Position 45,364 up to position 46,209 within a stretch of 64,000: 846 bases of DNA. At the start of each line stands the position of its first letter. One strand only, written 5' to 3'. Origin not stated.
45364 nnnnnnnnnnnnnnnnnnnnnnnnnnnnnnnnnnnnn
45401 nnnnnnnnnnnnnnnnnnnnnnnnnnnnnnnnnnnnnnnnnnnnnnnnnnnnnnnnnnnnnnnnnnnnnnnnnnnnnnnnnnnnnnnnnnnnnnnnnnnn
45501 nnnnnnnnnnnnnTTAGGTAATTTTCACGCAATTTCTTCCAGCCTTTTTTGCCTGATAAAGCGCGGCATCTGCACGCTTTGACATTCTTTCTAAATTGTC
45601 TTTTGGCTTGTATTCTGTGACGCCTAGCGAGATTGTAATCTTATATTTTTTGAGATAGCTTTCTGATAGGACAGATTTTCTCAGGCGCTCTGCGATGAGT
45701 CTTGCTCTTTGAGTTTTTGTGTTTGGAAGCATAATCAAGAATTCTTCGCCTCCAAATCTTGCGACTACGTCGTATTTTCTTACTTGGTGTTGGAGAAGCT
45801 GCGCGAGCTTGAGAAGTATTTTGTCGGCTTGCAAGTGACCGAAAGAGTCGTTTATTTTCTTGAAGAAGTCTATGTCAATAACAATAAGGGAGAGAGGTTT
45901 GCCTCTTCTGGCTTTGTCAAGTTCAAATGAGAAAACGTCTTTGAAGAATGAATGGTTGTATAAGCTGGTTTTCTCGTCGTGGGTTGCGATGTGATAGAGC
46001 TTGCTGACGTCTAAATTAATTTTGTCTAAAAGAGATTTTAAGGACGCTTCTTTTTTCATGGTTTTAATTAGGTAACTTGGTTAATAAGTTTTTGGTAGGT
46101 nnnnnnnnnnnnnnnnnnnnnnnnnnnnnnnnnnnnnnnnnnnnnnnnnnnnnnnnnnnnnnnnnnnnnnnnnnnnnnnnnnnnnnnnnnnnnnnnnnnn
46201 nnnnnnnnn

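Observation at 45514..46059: Intact stand-alone GGDEF cyclase (with RxxD I-site) in an archaeal genomic context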

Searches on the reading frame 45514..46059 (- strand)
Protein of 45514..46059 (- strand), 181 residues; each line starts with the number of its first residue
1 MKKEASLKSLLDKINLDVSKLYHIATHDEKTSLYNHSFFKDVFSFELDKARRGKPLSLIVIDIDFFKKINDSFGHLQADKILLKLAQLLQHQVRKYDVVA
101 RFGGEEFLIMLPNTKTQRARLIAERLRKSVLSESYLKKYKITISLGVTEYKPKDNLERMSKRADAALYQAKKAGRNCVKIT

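Call 4: search_protein_families(library=pfam, proteins=[window:45514-46059:-], max_evalue=0.01)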
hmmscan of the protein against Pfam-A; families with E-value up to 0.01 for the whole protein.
window:45514-46059:- (181 aa): 3 families
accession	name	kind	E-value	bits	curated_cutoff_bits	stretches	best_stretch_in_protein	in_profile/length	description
PF00990.26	GGDEF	-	1.2e-44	152.4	23.8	1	25-176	1-160/161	Diguanylate cyclase, GGDEF domain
PF22335.1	Cas10-Cmr2_palm2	-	1.9e-06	28.4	27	1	102-178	57-132/133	Cas10/Cmr2, second palm domain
PF24898.2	GGDEF_GdpP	-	0.0004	21.1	30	1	61-180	1-118/126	Cyclic-di-AMP phosphodiesterase GdpP-like, GGDEF domain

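Call 11: find_homologous_proteins(query=window:45514-46059:-)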
Query window:45514-46059:- (181 aa): 1871 proteins with E <= 0.001 among 2011 candidates; the best 120 are listed.
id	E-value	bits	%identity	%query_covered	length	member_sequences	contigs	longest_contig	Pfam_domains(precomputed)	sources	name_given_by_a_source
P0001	6.1e-110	382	100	100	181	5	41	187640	PF22335.2,PF00990.27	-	-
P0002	6.9e-90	317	80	99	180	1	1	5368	PF22335.2,PF00990.27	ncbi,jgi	jgi:diguanylate cyclase (GGDEF)-like protein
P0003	2.2e-89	316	83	99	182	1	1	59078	PF22335.2,PF00990.27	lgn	-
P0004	5.9e-87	308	78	99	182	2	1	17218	PF22335.2,PF24898.3,PF00990.27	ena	-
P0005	1.2e-85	303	78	99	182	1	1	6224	PF22335.2,PF24898.3,PF00990.27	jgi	jgi:diguanylate cyclase (GGDEF)-like protein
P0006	1.5e-85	303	75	100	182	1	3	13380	PF22335.2,PF00990.27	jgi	jgi:diguanylate cyclase (GGDEF)-like protein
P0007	6.6e-85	301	75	100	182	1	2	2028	PF22335.2,PF00990.27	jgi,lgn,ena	-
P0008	1.2e-84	300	77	100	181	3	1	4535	PF22335.2,PF24898.3,PF00990.27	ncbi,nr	ncbi:MAG: GGDEF domain-containing protein [Nanoarchaeota archaeon]|nr:GGDEF domain-containing protei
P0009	6.2e-84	298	75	100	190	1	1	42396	PF22335.2,PF00990.27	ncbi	ncbi:MAG: GGDEF domain-containing protein [archaeon]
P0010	8.9e-84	297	71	99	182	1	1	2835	PF22335.2,PF00990.27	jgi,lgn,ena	-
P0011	9.5e-83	294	78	98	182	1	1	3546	PF22335.2,PF00990.27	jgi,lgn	jgi:diguanylate cyclase (GGDEF)-like protein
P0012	1.0e-82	294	76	97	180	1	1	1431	PF00990.27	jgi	jgi:diguanylate cyclase (GGDEF)-like protein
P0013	7.1e-82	291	72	99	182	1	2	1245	PF22335.2,PF00990.27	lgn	-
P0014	1.1e-81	291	74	98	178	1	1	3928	PF22335.2,PF24898.3,PF00990.27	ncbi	ncbi:MAG: GGDEF domain-containing protein, partial [Nanoarchaeota archaeon]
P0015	1.5e-78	280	72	96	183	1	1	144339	PF22335.2,PF24898.3,PF00990.27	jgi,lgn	jgi:two-component system, cell cycle response regulator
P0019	4.0e-76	272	69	99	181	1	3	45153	PF22335.2,PF24898.3,PF00990.27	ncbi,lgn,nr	ncbi:GGDEF domain-containing protein [Candidatus Pacearchaeota archaeon]|nr:GGDEF domain-containing 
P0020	4.1e-76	272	70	97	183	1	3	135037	PF22335.2,PF24898.3,PF00990.27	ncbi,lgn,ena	-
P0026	1.7e-72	261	66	97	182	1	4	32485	PF00990.27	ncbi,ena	-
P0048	2.6e-58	214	57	95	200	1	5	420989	PF22335.2,PF00990.27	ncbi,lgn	-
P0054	3.9e-57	211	59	97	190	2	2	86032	PF22335.2,PF24898.3,PF00990.27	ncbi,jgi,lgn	jgi:diguanylate cyclase (GGDEF)-like protein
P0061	2.8e-56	208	53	99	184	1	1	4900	PF00990.27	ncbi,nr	ncbi:MAG: GGDEF domain-containing protein [Candidatus Pacebacteria bacterium]|nr:GGDEF domain-contai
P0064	7.4e-56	207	56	96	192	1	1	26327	PF22335.2,PF00990.27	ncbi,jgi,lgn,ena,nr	ncbi:MAG: GGDEF domain-containing protein [Nanoarchaeota archaeon]|nr:GGDEF domain-containing protei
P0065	8.4e-56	206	56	94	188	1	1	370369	PF00990.27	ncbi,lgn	-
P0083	1.0e-53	200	54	96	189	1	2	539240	PF22335.2,PF00990.27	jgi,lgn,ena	jgi:diguanylate cyclase (GGDEF)-like protein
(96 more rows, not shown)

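Call 14: search_solved_structures(query=window:45514-46059:-, show_alignments=3)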
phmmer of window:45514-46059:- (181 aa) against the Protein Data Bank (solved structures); distinct sequences matched with E-value up to 0.001: 56.
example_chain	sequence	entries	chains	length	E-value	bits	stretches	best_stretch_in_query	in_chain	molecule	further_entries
7e6g_A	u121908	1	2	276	8.1e-30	107.1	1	24-177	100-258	Putative GGDEF domain protein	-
3ign_A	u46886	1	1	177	9.8e-29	103.6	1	21-180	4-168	Diguanylate cyclase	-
9g86_A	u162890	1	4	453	3.1e-28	102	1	12-178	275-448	Response regulator PleD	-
9g85_A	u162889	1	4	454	3.1e-28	102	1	12-178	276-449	Response regulator PleD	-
2wb4_A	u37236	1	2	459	3.2e-28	101.9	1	12-178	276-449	DIGUANYLATE CYCLASE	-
1w25_A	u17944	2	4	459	3.2e-28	101.9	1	12-178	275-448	STALKED-CELL DIFFERENTIATION CONTROLLING PROTEIN | RESPONSE REGULATOR PLED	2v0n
6d9m_A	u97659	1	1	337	4e-28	101.6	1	28-178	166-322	Fusion protein of Endolysin,Response receiver sensor diguanylate cyclase, GAF domain-conta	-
4zve_A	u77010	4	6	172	1.1e-26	97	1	29-180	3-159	Diguanylate cyclase DosC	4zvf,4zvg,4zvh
3i5a_A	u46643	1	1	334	7.1e-26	94.3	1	16-178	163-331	Response regulator/GGDEF domain protein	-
3i5c_A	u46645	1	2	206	7.5e-26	94.2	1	14-178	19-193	Fusion of General control protein GCN4 and WSPR response regulator protein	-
5euh_A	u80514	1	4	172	2.1e-25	92.8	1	30-179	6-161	Putative GGDEF domain membrane protein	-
4wxo_A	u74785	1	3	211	3.8e-25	92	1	18-177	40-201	Uncharacterized protein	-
4zmm_A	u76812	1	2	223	9.4e-25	90.7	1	25-178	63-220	diguanylate cyclase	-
9t28_A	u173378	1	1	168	1.2e-24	90.3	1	28-178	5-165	diguanylate cyclase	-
4wxw_A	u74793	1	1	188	1.2e-24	90.3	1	25-177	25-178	Uncharacterized protein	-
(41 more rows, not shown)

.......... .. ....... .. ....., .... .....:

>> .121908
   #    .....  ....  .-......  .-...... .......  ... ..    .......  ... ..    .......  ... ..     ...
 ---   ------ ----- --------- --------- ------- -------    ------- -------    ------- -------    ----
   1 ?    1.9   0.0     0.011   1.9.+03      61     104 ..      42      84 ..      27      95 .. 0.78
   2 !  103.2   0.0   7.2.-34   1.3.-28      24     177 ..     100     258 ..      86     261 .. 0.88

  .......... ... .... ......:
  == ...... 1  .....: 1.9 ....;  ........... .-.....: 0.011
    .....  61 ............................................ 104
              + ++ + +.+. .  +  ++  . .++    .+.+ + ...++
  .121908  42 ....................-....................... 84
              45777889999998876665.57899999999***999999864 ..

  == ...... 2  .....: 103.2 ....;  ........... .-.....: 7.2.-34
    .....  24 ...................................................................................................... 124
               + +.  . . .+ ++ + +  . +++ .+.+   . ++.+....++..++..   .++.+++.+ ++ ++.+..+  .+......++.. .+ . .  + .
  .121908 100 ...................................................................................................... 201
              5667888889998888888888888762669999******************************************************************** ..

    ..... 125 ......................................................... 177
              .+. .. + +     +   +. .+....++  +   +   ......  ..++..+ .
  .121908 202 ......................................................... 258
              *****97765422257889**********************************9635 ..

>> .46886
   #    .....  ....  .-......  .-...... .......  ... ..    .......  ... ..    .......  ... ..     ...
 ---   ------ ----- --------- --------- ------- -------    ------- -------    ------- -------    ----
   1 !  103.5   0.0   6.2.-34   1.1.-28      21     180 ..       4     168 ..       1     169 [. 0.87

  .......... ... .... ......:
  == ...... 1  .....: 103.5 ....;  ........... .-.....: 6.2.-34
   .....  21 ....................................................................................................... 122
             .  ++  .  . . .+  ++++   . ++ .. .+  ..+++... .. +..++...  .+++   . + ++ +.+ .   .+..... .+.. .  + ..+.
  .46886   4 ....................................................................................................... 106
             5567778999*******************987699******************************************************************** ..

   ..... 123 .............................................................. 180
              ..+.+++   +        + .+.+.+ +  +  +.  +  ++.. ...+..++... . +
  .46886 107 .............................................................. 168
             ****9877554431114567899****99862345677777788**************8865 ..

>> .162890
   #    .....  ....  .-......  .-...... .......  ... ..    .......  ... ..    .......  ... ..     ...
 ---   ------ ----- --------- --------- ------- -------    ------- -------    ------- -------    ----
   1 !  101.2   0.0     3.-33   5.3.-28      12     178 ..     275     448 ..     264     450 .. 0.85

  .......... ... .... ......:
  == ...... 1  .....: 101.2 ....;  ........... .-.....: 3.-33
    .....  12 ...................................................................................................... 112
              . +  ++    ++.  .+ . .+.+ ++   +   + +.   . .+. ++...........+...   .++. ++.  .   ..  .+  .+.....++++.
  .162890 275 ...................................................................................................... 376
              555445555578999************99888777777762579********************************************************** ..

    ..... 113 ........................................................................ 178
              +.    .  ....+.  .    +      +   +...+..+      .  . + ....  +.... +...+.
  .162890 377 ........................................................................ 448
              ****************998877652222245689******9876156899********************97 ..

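Call 21: find_encoding_contigs(protein=P0001, flank=10000, max_places=6)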
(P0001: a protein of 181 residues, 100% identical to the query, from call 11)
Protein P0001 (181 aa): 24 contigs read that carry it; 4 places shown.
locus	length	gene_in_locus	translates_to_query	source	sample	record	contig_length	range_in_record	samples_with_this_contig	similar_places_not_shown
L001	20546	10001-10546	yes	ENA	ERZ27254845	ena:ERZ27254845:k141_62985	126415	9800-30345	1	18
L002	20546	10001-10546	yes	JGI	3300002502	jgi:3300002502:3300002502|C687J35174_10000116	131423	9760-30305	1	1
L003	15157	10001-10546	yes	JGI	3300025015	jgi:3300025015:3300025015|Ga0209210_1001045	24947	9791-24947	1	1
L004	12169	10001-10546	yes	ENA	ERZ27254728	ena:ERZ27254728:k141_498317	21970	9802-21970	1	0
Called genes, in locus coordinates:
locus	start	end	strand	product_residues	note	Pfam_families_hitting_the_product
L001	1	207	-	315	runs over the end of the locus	PF04480:DUF559 (faint)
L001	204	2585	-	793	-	PF01751:Toprim, PF01131:Topoisom_bac, PF01396:Zn_ribbon_Top1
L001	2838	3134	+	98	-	-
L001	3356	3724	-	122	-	-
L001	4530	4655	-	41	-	PF04014:MazE_antitoxin (weak)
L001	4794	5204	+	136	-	PF00903:Glyoxalase, PF06983:3-dmu-9_3-mt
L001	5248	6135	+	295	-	-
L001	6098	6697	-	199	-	PF00149:Metallophos, PF12850:Metallophos_2, PF14582:Metallophos_3 (faint)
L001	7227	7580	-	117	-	PF10049:DUF2283 (weak)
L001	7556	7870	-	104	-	-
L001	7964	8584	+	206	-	-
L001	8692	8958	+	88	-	-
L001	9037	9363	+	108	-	-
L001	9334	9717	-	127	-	-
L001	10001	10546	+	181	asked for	PF00990:GGDEF, PF22335:Cas10-Cmr2_palm2 (weak)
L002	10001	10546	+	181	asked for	PF00990:GGDEF, PF22335:Cas10-Cmr2_palm2 (weak)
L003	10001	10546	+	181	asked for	PF00990:GGDEF, PF22335:Cas10-Cmr2_palm2 (weak)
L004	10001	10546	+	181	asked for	PF00990:GGDEF, PF22335:Cas10-Cmr2_palm2 (weak)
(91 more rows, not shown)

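Call 26: find_encoding_contigs(protein=P0003, flank=6000, max_places=1)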
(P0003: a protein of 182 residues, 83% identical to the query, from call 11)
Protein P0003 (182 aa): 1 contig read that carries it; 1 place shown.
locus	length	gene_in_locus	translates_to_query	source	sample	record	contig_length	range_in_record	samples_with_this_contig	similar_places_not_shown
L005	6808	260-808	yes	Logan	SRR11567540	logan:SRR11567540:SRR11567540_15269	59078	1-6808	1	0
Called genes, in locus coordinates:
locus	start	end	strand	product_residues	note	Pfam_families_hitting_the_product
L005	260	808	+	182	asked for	PF00990:GGDEF, PF22335:Cas10-Cmr2_palm2 (weak)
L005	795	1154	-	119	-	-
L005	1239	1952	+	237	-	-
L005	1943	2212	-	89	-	PF01096:Zn_ribbon_TFIIS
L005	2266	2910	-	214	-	-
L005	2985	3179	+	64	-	PF09838:DUF2065 (weak)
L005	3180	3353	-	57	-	-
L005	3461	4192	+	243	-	-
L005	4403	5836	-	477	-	PF00478:IMPDH, PF03060:NMO (faint), PF00571:CBS, PF01070:FMN_dh (weak), PF00571:CBS (weak), PF00977:His_biosynth (faint), PF01645:Glu_synthase (weak)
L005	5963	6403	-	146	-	-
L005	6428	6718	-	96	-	PF03477:ATP-cone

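Call 27: find_encoding_contigs(protein=P0015, flank=6000, max_places=1)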
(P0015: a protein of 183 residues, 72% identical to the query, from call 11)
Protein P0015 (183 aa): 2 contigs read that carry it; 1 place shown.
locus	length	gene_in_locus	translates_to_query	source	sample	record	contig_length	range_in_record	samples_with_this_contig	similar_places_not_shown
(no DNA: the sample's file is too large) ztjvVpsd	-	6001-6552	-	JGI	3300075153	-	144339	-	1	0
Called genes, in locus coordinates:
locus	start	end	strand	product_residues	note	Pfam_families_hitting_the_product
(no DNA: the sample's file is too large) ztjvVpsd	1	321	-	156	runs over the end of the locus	PF13828:DUF4190 (weak)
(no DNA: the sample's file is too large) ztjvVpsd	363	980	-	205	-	PF00149:Metallophos, PF12850:Metallophos_2, PF14582:Metallophos_3 (faint)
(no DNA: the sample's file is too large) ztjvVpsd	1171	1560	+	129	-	-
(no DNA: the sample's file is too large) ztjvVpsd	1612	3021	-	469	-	PF19077:Big_13 (faint)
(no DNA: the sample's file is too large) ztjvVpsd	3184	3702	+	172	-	-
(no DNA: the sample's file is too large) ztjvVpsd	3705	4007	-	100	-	-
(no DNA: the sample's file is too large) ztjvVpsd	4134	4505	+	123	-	PF13463:HTH_27 (faint), PF14947:HTH_45 (faint)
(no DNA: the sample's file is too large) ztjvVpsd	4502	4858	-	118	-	PF00072:Response_reg (weak)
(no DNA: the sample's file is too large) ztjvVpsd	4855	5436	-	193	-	PF06941:NT5C, PF13419:HAD_2 (faint)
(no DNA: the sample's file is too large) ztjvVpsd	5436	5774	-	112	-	-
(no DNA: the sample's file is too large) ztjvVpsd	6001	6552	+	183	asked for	PF00990:GGDEF, PF22335:Cas10-Cmr2_palm2 (weak), PF24898:GGDEF_GdpP (weak)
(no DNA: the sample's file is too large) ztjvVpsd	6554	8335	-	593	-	PF00664:ABC_membrane, PF03193:RsgA_GTPase (faint), PF00005:ABC_tran, PF02463:SMC_N (faint), PF13175:AAA_15 (weak)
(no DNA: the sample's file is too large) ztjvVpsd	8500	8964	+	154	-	PF00293:NUDIX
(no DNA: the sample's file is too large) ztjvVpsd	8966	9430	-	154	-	-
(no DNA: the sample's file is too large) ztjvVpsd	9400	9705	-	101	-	PF17283:Zn_ribbon_SprT (faint), PF01096:Zn_ribbon_TFIIS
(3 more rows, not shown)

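Call 28: find_encoding_contigs(protein=P0020, flank=6000, max_places=1)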
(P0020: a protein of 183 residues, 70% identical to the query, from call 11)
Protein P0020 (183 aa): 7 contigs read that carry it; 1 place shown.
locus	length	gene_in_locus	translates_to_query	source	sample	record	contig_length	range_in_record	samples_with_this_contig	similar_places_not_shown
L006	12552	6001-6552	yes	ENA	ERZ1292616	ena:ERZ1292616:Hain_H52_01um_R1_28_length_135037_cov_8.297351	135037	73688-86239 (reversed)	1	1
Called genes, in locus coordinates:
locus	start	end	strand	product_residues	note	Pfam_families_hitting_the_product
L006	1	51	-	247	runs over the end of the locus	PF01061:ABC2_membrane, PF12679:ABC2_membrane_2 (weak), PF12698:ABC2_membrane_3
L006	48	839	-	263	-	PF02463:SMC_N (faint), PF13175:AAA_15 (faint), PF13476:AAA_23 (weak), PF00005:ABC_tran, PF13304:AAA_21 (weak)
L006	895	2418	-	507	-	PF08323:Glyco_transf_5, PF13439:Glyco_transf_4 (faint), PF00534:Glycos_transf_1 (faint)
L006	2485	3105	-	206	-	PF14582:Metallophos_3 (faint), PF00149:Metallophos, PF12850:Metallophos_2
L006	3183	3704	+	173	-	-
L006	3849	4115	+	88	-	PF13463:HTH_27 (faint)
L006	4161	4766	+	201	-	PF03412:Peptidase_C39 (weak), PF09778:Guanylate_cyc_2, PF11814:DUF3335, PF13529:Peptidase_C39_2 (weak)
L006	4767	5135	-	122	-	PF13662:Toprim_4, PF01751:Toprim, PF13155:Toprim_2 (weak)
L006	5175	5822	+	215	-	-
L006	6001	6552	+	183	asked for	PF00990:GGDEF, PF22335:Cas10-Cmr2_palm2 (weak), PF24898:GGDEF_GdpP (faint)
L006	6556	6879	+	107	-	PF00892:EamA (weak), PF00893:Multi_Drug_Res (weak)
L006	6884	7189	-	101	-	PF02150:Zn_ribbon_RPB9 (weak), PF21349:RUBY_RBDX (faint), PF01096:Zn_ribbon_TFIIS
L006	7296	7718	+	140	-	PF00293:NUDIX (weak)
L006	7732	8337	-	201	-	-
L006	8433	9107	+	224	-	-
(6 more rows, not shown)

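Call 29: find_encoding_contigs(protein=P0048, flank=6000, max_places=1)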
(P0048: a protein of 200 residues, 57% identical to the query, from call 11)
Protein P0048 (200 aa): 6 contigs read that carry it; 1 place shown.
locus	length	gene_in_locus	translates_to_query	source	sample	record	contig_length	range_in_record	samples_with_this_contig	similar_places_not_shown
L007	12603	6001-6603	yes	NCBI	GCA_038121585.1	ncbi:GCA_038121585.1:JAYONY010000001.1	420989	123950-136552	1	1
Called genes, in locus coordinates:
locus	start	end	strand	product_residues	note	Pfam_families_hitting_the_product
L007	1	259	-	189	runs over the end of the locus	-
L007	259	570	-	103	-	PF01906:YbjQ_1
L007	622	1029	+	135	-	PF01873:eIF-5_eIF-2B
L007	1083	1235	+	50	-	PF18930:DUF5679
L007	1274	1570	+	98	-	PF04242:DUF424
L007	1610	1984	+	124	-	PF01176:eIF-1a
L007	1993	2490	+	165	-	PF21800:KH_KRR1_2nd, PF22891:KH_PNO1_2nd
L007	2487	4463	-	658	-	-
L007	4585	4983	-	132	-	-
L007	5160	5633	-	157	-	-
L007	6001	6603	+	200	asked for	PF00990:GGDEF, PF22335:Cas10-Cmr2_palm2 (weak)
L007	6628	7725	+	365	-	PF02540:NAD_synthase (weak), PF03054:tRNA_Me_trans, PF20259:tRNA_Me_trans_M, PF20258:tRNA_Me_trans_C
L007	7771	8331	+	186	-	PF14512:TM1586_NiRdase, PF00881:Nitroreductase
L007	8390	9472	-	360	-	PF00091:Tubulin, PF12327:FtsZ_C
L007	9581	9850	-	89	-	-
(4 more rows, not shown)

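Call 30: find_encoding_contigs(protein=P0065, flank=6000, max_places=1)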
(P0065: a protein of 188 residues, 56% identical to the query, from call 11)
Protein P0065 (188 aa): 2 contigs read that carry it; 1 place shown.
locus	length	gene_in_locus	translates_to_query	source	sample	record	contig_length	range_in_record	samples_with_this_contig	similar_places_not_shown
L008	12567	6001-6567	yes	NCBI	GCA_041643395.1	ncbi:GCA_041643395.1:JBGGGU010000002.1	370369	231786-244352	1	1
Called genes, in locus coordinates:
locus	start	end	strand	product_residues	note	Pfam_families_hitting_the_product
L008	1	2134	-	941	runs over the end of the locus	PF00133:tRNA-synt_1, PF09334:tRNA-synt_1g (faint), PF08264:Anticodon_1, PF19302:DUF5915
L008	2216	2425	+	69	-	-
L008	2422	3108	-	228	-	PF00590:TP_methylase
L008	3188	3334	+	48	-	-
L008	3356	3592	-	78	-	-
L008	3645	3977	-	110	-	-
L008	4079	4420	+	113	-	-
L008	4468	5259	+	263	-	PF04414:tRNA_deacylase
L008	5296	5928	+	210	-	-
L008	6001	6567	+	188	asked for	PF00990:GGDEF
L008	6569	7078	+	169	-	PF00335:Tetraspanin (weak)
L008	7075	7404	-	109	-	-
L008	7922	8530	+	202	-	PF07690:MFS_1, PF05977:MFS_3 (weak)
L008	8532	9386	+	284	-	PF02655:ATP-grasp_3, PF08443:RimK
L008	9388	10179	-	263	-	PF00795:CN_hydrolase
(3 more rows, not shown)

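Call 31: find_encoding_contigs(protein=P0083, flank=6000, max_places=1)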
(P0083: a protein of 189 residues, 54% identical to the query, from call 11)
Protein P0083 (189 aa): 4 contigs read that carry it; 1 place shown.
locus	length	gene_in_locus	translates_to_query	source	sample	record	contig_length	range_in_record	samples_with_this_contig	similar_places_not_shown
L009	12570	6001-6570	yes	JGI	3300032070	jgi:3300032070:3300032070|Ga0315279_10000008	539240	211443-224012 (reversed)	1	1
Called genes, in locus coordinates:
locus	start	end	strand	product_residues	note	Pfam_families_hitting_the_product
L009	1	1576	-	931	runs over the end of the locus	PF00133:tRNA-synt_1, PF01921:tRNA-synt_1f (faint), PF09334:tRNA-synt_1g, PF13603:tRNA-synt_1_2 (faint), PF01406:tRNA-synt_1e (weak), PF09334:tRNA-synt_1g, PF08264:Anticodon_1, PF19302:DUF5915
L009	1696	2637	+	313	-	PF02661:Fic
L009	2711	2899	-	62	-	-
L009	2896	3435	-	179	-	PF01966:HD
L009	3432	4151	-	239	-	PF00590:TP_methylase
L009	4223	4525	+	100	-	-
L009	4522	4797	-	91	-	-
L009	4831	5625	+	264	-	PF01026:TatD_DNase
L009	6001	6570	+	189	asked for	PF00990:GGDEF, PF22335:Cas10-Cmr2_palm2 (weak)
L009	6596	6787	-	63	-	PF04070:DUF378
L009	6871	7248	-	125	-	PF00571:CBS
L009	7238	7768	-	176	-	PF00692:dUTPase, PF22769:DCD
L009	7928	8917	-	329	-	PF04015:DUF362, PF00037:Fer4 (faint), PF13237:Fer4_10 (weak), PF14697:Fer4_21 (weak), PF12838:Fer4_7 (weak)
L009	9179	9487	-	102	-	PF00338:Ribosomal_S10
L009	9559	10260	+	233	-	PF00565:SNase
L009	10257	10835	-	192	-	PF14378:PAP2_3 (weak), PF01569:PAP2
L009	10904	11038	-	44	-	-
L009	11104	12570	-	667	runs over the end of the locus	PF02195:ParB_N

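Call 32: search_protein_representatives(protein=window:45514-46059:-)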
Query: 181 residues. Proteins with E-value up to 0.001 (for the whole library): 507361; up to 1e-10: 352233; up to 1e-30: 2786. The best 150 are listed.
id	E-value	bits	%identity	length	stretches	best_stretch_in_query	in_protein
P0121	3.2e-100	349.1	35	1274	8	28-178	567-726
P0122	1.4e-69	249.4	40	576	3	48-180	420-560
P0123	1.0e-54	201.1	38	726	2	20-178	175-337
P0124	1.6e-54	200.5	52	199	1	5-179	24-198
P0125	1.4e-52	194.2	50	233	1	4-178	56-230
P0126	1.7e-52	193.9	39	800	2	14-176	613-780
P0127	1.3e-51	191.1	55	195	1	8-179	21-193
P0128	1.8e-51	190.6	37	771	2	14-178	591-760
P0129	2.3e-51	190.3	37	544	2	15-178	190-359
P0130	3.6e-51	189.6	36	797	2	18-177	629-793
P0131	1.3e-50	187.8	39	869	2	22-178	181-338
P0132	2.6e-50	186.8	40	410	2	24-180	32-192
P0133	2.7e-50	186.7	42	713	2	22-179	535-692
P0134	4.7e-50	186.0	40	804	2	27-180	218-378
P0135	1.3e-49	184.5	39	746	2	18-178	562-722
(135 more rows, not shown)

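Call 37: find_related_loci(query=P0001, collection=genome_contigs, flank=5000)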
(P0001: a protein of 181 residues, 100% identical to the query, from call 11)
Query P0001 (181 aa) in genome_contigs; peptide patterns used: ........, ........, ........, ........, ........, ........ (x = any residue, [..] = any of these).
600 stretches matched a pattern (row limit reached: there are more); 575 encode a relative of the query (tblastn E <= 1e-3); the best 80 are kept; 80 distinct loci.
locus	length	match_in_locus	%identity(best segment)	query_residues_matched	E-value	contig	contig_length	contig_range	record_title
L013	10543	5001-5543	77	1-180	6e-93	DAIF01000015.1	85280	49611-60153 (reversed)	MAG TPA_asm: Candidatus Pacearchaeota archaeon UBA73 UBA73_contig_5727, whole genome shotgun sequence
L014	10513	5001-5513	51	7-176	3e-54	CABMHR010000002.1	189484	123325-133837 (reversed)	uncultured archaeon isolate LFW-273_1 genome assembly, contig: LFW2731_2, whole genome shotgun sequence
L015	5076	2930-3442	50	7-176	5e-53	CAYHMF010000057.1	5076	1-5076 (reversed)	MAG TPA_asm: Candidatus Woesearchaeota archaeon isolate ERP119705_co13_638 genome assembly, contig: NODE_20935_length_50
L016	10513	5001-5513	51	7-176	4e-53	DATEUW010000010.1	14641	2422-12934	MAG TPA_asm: Candidatus Nanoarchaeia archaeon isolate SMAG_U8351 k141_40109, whole genome shotgun sequence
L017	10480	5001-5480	54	18-176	1e-52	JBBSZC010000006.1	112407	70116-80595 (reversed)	MAG: Nanoarchaeota archaeon isolate H43-bin014_1 H43_bin014_1_000000000006, whole genome shotgun sequence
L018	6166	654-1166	49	7-176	1e-50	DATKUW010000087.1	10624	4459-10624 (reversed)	MAG TPA_asm: Bacillota bacterium isolate SMAG_U14117 k141_2120488, whole genome shotgun sequence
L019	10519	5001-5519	51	2-176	2e-57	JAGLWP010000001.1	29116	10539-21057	MAG: Candidatus Pacearchaeota archaeon isolate RS_12_27 ZL285.bin.27.fa_1, whole genome shotgun sequence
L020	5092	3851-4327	45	21-178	3e-47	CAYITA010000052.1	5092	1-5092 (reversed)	MAG TPA_asm: Candidatus Woesearchaeota archaeon isolate ERP119705_co5_89 genome assembly, contig: NODE_23016_length_5092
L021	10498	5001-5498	45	18-178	1e-41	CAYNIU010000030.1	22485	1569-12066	MAG TPA_asm: uncultured Methylomarinum sp. isolate SRP216583_co2_37 genome assembly, contig: NODE_1538_length_22485_cov_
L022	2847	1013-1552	42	9-181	1e-41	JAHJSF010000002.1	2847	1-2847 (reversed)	MAG: Nitrospinota bacterium isolate OS_PC_MetaG.mb.190 OS_PC_MetaG.mb.190_k141_799, whole genome shotgun sequence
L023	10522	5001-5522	45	16-178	2e-41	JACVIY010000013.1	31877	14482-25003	MAG: Candidatus Geothermincola secundus isolate QZM4_2.bin.157 contig013, whole genome shotgun sequence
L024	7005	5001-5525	42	7-180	6e-41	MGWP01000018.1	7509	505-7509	MAG: Gallionellales bacterium GWA2_55_18 gwa2_scaffold_17517, whole genome shotgun sequence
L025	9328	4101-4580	44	20-178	1e-40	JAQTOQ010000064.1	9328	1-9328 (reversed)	MAG: Sulfuricurvum sp. isolate STA_91 NODE_15487_length_9328_cov_2.103576_Sandtown_A, whole genome shotgun sequence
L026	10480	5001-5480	46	18-176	2e-40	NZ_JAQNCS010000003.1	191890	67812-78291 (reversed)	Deferribacter abyssi strain JR contig00003, whole genome shotgun sequence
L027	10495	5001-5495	45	20-181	1e-40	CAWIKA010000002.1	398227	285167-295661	MAG: uncultured Acidobacteriaceae bacterium isolate MFD09495.bin.1.59 genome assembly, contig: contig_11460, whole genom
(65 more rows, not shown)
